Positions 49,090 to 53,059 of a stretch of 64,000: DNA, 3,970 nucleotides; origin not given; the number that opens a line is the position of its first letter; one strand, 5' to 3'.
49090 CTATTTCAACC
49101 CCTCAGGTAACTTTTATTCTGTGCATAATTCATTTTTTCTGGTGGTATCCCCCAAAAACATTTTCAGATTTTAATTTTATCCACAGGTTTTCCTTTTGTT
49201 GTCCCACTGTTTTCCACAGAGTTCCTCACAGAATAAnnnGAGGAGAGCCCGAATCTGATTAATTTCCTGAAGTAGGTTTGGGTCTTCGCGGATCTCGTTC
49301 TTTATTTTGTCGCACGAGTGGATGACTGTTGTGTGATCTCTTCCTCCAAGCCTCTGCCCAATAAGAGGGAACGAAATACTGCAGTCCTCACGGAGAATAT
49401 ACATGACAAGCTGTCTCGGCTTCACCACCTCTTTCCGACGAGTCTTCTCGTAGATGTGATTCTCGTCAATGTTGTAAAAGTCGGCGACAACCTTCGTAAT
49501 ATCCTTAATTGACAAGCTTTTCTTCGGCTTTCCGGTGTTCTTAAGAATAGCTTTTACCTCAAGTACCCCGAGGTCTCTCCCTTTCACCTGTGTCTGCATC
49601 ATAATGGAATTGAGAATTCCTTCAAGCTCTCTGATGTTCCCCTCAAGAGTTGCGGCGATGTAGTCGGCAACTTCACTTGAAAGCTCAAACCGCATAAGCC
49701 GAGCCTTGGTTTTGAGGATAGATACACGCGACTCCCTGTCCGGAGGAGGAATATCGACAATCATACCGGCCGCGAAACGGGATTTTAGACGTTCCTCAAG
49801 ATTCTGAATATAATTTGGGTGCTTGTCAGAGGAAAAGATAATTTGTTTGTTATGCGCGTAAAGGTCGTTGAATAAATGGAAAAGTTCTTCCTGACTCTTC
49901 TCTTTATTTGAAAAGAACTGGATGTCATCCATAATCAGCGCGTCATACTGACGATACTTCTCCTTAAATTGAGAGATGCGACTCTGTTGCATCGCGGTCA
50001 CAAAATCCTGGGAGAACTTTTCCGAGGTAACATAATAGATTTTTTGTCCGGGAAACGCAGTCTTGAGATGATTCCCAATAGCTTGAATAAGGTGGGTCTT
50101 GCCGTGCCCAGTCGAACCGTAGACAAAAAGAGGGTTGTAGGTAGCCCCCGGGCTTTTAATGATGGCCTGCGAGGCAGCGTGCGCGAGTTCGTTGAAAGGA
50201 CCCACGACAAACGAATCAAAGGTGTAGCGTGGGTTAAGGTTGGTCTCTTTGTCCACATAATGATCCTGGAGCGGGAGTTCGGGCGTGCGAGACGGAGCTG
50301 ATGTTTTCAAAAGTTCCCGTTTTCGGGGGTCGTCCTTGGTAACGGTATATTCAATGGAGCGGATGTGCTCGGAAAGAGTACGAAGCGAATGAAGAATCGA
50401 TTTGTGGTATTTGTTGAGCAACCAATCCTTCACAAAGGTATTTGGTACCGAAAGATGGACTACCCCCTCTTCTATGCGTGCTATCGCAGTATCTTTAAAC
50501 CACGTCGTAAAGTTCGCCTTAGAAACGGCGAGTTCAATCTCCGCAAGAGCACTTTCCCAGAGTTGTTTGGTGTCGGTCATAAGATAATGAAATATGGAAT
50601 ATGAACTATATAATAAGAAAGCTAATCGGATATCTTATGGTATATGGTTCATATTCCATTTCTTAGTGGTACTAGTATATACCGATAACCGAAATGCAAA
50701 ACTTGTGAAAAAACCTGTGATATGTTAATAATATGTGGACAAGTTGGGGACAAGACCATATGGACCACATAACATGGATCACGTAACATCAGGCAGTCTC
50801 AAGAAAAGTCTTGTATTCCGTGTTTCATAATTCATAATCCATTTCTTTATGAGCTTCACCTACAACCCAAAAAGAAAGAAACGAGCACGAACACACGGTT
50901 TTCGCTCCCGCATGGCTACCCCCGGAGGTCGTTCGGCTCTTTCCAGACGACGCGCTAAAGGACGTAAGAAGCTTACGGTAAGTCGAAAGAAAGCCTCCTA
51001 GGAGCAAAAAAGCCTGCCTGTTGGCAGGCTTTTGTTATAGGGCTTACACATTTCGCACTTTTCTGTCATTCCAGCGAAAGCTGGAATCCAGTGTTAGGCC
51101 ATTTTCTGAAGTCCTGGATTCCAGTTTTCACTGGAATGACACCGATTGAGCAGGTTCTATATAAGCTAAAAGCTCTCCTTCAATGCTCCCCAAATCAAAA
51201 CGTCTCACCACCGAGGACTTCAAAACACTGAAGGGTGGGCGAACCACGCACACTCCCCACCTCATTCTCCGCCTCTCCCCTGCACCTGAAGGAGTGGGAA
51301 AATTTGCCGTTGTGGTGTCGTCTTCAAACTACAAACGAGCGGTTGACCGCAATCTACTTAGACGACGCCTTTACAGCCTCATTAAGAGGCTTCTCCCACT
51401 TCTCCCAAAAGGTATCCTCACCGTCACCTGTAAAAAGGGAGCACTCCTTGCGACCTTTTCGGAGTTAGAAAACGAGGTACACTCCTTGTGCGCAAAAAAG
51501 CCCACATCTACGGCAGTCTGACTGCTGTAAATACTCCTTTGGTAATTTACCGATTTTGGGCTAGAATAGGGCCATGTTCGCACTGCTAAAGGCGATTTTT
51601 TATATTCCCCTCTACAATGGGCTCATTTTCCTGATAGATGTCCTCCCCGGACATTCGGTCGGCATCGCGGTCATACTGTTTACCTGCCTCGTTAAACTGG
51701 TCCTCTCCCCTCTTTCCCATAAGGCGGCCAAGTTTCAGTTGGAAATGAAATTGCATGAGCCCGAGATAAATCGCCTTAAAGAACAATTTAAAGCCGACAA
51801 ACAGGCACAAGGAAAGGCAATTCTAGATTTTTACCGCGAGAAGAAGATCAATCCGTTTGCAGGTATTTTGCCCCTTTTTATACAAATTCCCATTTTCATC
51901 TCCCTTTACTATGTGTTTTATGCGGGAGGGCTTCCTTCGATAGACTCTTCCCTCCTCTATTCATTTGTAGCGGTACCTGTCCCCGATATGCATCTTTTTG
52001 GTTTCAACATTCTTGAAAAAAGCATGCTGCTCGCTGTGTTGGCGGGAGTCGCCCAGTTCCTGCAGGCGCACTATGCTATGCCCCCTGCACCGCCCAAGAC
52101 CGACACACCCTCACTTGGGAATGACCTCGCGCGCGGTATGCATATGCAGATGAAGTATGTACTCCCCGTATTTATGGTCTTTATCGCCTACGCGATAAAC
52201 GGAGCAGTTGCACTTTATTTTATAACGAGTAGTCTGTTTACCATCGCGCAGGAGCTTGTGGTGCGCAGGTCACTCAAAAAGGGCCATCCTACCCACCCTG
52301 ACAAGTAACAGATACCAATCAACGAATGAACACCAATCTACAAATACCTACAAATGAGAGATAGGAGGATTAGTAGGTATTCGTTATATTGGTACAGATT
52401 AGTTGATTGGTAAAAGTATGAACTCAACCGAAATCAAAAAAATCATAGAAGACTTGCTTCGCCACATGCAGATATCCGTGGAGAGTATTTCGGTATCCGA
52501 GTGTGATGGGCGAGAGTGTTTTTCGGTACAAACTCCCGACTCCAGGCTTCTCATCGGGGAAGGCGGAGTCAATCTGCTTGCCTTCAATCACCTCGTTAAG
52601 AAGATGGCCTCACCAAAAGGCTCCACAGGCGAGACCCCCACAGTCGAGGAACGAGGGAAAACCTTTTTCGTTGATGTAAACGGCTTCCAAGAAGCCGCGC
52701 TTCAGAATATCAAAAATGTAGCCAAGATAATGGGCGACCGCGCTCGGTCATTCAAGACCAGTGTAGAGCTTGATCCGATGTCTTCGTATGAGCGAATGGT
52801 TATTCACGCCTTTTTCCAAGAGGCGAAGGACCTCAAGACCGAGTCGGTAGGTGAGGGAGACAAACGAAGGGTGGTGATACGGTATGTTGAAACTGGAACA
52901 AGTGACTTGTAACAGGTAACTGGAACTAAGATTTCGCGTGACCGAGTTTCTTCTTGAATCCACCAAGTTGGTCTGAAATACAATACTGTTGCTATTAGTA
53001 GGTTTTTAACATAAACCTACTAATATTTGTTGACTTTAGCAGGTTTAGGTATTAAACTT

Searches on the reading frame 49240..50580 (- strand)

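Call 12: search_protein_families(library=pfam, proteins=[window:49240-50580:-], max_evalue=0.01)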
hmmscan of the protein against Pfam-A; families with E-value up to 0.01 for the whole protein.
window:49240-50580:- (447 aa): 15 families
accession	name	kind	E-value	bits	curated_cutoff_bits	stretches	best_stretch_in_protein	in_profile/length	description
PF00308.24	Bac_DnaA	-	1.6e-66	223.9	23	1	115-276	1-162/162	Bacterial DnaA ATPAse domain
PF08299.17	Bac_DnaA_C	-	5.2e-25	87.7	31.5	1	358-426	1-69/69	Bacterial dnaA protein helix-turn-helix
PF11638.13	DnaA_N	-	8.3e-16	57.9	24.6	1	6-67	2-64/65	DnaA N-terminal domain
PF01695.23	IstB_IS21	-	2.6e-11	43.9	24.1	1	152-252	96-194/238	IstB-like ATP binding protein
PF01637.24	ATPase_2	-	1.2e-05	25.7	33.2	1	147-258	19-123/225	ATPase domain predominantly from Archaea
PF24883.2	NPHP3_N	-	2.1e-05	25.2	24.8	1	149-242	23-118/164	Nephrocystin 3, N-terminal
PF00004.35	AAA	-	7.1e-05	23.7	21.2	1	152-269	2-123/131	ATPase family associated with various cellular activities (AAA)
PF13173.12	AAA_14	-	0.0001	22.7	27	1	149-269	3-115/129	AAA domain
PF13401.12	AAA_22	-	0.00011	23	27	1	150-243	7-112/130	AAA domain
PF00910.28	RNA_helicase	-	0.00014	22.8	21.5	1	152-234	2-68/105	RNA helicase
PF22688.2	Hda_lid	-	0.00016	22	27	1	283-338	2-57/65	Hda, lid domain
PF13191.12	AAA_16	-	0.00038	21.4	32.6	1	147-207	24-84/167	AAA ATPase domain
PF25201.1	nSTAND6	-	0.0037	17.8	27.7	1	149-182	19-50/148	Novel STAND NTPase 6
PF01443.25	Viral_helicase1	-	0.0066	16.7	21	0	153-266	3-120/228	Viral superfamily 1 RNA helicase core domain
PF20765.3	Phage_tail_terminator_8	-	0.0081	16.9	24.2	0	164-240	2-78/124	Phage tail terminator protein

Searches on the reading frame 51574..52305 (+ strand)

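Call 12: search_protein_families(library=pfam, proteins=[window:51574-52305:+], max_evalue=0.01)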
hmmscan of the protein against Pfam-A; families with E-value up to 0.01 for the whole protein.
window:51574-52305:+ (244 aa): 1 family
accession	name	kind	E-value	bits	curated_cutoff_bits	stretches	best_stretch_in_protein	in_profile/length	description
PF02096.25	60KD_IMP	-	1.5e-41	142.5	35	1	30-232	2-163/163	60Kd inner membrane protein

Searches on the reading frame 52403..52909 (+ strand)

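Call 12: search_protein_families(library=pfam, proteins=[window:52403-52909:+], max_evalue=0.01)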
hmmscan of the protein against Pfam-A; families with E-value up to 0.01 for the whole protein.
window:52403-52909:+ (169 aa): 1 family
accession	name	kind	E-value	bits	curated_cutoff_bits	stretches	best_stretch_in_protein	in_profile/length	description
PF01424.28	R3H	-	2.1e-18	66.5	26.8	1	102-160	2-59/60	R3H domain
